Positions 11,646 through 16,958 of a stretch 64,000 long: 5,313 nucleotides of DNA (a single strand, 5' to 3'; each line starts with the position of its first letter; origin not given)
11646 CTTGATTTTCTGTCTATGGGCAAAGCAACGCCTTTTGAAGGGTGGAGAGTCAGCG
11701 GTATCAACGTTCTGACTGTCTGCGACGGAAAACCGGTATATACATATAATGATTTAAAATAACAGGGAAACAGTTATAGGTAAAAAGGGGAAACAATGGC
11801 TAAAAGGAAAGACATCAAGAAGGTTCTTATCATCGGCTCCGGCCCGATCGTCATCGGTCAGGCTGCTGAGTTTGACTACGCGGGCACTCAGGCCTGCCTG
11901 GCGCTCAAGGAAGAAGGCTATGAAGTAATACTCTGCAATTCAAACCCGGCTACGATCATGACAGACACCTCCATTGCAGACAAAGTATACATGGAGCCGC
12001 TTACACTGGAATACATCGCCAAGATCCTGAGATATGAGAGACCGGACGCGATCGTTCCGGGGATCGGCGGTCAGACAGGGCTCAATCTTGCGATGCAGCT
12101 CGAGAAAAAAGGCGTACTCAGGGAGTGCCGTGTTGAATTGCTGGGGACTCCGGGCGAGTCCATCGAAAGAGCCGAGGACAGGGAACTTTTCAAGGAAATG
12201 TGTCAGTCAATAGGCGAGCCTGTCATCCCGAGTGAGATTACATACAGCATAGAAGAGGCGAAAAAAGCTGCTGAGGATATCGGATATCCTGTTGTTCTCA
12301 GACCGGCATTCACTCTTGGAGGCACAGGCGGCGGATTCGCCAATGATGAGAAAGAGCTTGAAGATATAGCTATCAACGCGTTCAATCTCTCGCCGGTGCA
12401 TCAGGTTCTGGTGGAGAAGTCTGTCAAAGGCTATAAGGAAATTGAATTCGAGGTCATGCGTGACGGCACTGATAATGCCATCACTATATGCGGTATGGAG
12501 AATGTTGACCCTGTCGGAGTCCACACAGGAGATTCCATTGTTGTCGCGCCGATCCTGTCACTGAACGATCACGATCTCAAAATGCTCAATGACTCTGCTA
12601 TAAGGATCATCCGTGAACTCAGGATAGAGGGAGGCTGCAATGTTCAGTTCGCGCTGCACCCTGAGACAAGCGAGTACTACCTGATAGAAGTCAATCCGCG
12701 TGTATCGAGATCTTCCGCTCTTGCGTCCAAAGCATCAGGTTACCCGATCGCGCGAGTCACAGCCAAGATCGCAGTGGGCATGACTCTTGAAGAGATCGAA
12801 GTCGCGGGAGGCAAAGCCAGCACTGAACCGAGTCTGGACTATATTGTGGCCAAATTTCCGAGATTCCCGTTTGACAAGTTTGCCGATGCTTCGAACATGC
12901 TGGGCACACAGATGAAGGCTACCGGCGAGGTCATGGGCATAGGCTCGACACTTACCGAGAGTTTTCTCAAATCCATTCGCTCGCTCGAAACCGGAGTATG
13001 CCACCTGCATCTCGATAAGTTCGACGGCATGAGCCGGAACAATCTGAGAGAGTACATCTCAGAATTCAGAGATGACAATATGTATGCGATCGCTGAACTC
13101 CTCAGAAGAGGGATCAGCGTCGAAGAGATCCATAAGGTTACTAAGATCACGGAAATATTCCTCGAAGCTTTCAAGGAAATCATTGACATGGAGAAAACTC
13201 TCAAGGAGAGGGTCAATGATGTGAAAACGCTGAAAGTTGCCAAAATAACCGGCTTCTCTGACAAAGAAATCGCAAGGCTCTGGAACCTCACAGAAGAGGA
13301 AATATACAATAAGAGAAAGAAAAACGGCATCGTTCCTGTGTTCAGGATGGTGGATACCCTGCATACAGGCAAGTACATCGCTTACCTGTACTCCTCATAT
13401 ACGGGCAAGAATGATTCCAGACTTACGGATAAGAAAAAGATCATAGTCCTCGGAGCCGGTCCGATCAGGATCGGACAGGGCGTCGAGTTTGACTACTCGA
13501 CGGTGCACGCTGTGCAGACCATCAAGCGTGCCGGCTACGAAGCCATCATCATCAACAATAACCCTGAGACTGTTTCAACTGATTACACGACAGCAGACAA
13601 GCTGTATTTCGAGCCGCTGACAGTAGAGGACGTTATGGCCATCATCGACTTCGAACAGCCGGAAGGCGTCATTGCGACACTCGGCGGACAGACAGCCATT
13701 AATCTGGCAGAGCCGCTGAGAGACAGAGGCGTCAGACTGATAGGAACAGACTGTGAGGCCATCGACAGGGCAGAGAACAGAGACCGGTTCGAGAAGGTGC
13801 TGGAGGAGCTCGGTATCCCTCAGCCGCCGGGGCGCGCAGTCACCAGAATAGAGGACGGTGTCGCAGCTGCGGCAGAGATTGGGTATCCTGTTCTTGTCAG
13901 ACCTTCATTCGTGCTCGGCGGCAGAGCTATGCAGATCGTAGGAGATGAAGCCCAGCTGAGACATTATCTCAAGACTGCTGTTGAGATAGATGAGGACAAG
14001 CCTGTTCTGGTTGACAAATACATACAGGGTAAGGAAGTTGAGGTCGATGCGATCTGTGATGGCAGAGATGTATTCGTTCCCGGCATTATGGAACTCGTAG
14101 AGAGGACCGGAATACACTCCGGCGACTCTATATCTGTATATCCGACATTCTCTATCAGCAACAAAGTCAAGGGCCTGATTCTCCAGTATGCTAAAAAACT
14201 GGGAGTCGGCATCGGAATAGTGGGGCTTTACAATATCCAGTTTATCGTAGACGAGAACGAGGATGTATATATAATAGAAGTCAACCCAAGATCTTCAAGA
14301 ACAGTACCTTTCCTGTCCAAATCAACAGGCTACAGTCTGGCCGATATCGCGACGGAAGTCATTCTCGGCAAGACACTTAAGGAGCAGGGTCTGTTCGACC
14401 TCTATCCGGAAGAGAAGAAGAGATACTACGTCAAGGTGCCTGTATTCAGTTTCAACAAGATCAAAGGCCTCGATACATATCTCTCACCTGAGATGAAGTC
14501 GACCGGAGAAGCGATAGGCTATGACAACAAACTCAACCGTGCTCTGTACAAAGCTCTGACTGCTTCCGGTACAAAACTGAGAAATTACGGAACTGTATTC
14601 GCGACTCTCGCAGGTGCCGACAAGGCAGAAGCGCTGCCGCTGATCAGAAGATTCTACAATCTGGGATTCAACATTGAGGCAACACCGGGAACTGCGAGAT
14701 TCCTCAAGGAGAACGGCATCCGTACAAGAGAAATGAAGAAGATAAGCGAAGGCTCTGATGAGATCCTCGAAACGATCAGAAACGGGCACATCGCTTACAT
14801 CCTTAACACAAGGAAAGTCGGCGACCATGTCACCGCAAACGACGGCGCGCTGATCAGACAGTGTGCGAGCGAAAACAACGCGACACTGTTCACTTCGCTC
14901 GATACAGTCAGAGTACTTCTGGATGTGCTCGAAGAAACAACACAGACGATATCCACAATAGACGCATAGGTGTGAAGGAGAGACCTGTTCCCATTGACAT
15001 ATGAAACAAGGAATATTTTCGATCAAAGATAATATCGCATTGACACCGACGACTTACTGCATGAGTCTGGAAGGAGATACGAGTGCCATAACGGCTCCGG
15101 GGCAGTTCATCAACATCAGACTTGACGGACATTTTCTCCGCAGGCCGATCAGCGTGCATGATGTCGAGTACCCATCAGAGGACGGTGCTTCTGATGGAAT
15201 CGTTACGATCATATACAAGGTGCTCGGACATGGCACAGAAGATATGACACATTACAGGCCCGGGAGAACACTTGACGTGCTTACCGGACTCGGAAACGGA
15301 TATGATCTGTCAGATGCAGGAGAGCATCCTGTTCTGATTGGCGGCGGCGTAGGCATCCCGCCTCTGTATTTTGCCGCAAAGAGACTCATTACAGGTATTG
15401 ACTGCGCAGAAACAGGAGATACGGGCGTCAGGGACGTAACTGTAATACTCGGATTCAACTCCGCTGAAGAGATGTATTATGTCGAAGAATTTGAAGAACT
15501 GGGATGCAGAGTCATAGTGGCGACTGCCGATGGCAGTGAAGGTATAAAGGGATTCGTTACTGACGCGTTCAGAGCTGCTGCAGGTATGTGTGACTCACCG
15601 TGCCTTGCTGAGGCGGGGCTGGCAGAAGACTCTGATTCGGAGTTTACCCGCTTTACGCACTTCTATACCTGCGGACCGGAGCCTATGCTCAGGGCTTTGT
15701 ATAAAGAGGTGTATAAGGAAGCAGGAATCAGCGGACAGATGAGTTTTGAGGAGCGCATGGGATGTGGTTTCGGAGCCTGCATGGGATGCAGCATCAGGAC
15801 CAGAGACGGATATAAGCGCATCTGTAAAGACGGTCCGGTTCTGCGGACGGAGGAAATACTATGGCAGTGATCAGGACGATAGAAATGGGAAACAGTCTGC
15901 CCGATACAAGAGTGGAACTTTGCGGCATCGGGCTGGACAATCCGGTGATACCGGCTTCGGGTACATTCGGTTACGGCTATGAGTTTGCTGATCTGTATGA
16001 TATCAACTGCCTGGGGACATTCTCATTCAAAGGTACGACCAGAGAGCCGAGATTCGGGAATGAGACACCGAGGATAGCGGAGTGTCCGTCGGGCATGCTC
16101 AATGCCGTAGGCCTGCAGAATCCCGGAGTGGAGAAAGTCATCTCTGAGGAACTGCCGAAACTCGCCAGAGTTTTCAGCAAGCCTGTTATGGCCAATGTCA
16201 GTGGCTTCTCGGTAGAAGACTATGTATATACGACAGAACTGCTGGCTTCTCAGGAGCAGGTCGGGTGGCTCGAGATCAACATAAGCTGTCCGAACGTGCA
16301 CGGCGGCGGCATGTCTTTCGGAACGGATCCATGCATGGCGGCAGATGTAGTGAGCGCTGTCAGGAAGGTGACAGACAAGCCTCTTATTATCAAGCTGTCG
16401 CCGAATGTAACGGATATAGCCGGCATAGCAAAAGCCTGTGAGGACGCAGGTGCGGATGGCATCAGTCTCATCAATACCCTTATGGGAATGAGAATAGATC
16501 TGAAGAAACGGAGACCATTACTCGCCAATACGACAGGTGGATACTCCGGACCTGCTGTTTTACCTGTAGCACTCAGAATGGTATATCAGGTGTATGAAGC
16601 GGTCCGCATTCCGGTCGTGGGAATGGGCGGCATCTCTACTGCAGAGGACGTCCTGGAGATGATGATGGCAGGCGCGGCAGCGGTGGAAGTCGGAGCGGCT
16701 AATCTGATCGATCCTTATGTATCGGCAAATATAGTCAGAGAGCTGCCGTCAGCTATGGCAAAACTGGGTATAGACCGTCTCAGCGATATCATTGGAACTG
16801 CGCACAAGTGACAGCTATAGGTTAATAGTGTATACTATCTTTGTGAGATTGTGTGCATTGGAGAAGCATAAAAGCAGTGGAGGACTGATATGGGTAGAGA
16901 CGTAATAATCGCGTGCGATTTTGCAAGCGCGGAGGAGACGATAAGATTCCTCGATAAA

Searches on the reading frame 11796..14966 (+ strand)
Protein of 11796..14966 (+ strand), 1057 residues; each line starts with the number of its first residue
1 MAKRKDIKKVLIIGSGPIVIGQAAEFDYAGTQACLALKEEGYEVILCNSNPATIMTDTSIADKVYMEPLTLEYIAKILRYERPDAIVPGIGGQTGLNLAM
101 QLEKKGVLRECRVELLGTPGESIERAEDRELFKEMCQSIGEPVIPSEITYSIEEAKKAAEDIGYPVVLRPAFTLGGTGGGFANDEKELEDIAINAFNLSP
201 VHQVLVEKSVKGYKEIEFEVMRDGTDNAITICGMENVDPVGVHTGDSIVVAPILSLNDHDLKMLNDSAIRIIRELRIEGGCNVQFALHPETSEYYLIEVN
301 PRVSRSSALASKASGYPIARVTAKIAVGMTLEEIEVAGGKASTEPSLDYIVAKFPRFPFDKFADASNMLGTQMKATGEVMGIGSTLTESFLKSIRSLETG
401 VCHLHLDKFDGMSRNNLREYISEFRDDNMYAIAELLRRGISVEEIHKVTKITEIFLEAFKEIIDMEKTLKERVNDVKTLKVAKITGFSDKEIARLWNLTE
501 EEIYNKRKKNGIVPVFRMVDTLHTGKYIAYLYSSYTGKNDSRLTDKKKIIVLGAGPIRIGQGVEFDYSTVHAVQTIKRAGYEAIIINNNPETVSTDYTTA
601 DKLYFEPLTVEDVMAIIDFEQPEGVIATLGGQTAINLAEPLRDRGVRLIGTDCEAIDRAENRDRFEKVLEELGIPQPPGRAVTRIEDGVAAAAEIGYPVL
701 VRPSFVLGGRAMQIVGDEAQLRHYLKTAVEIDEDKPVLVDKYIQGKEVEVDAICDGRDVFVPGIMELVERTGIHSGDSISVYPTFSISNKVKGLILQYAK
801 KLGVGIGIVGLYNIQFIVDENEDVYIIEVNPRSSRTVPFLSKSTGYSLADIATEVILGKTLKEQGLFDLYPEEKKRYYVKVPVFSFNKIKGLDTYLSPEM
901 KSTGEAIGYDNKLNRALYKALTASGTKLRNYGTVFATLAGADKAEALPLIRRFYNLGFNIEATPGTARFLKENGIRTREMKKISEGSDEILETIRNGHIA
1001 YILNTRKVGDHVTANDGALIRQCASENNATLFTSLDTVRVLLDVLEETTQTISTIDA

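Call 12: search_protein_families(library=pfam, proteins=[window:11796-14966:+], max_evalue=0.00001)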
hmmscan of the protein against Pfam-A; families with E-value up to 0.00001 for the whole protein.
window:11796-14966:+ (1057 aa): 10 families
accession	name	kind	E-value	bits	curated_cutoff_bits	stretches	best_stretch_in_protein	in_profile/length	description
PF02786.22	CPSase_L_D2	-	4.7e-112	373.1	19.8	2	128-333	1-210/211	Carbamoyl-phosphate synthase L chain, ATP binding domain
PF25596.1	CPSase_L_D1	-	1.4e-97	322.1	27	2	545-657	1-117/118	Carbamoyl phosphate synthase preATP-grasp domain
PF02787.25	CPSase_L_D3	-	1.1e-21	77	26.6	1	420-496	2-80/80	Carbamoyl-phosphate synthetase large chain, oligomerisation domain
PF07478.18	Dala_Dala_lig_C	-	5.2e-20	72.3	24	2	669-832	2-175/204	D-ala D-ala ligase C-terminus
PF02142.27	MGS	-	7.3e-16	58.5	24.1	1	946-1033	2-94/94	MGS-like domain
PF02222.28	ATP-grasp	-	1.2e-13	51.6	27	1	668-833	2-163/179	ATP-grasp domain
PF15632.11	ATPgrasp_Ter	-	4.7e-13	49.5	29.1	1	735-859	3-111/131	ATP-grasp in the biosynthetic pathway with Ter operon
PF02655.19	ATP-grasp_3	-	2.6e-12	47.5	23.2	1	663-832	5-156/160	ATP-grasp domain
PF13549.11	ATP-grasp_5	-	7.1e-08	32.5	27.6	0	133-169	16-52/221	ATP-grasp domain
PF01071.24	GARS_A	-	1.9e-06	28.3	27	0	667-760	8-106/194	Phosphoribosylglycinamide synthetase, ATP-grasp (A) domain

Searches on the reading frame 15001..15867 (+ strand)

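Call 8: search_protein_families(library=pfam, proteins=[window:15001-15867:+], max_evalue=0.001)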
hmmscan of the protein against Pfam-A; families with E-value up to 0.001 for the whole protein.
window:15001-15867:+ (289 aa): 2 families
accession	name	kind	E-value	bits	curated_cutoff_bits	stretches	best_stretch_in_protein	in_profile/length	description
PF10418.14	DHODB_Fe-S_bind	-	2e-14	53.5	23.9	1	250-286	1-40/41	Iron-sulfur cluster binding domain of dihydroorotate dehydrogenase B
PF00175.26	NAD_binding_1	-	2.5e-06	28.5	22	1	112-232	1-106/109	Oxidoreductase NAD-binding domain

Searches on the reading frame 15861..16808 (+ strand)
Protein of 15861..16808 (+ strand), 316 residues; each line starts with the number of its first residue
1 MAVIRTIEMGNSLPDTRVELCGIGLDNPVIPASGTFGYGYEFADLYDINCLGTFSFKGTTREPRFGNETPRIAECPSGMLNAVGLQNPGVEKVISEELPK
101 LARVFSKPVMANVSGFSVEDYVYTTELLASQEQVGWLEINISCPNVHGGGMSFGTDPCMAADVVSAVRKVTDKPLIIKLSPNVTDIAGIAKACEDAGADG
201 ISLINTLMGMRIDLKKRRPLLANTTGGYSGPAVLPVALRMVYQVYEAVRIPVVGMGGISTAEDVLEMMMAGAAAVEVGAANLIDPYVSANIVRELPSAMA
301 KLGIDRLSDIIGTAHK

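Call 8: search_protein_families(library=pfam, proteins=[window:15861-16808:+], max_evalue=0.001)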
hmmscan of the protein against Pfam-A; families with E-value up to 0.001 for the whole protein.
window:15861-16808:+ (316 aa): 5 families
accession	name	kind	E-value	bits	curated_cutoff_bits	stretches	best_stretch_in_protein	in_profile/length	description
PF01180.27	DHO_dh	-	3.5e-84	282.9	27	1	18-299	4-291/291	Dihydroorotate dehydrogenase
PF01207.24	Dus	-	1.6e-08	34.5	20.4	1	131-292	77-227/311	Dihydrouridine synthase (Dus)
PF03060.21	NMO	-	3.6e-08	33.6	28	1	225-283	167-227/331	Nitronate monooxygenase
PF00977.27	His_biosynth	-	6.1e-06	26.3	23.6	1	237-305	61-129/228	Histidine biosynthesis protein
PF01070.24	FMN_dh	-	0.00019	21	24.9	0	235-306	257-339/350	FMN-dependent dehydrogenase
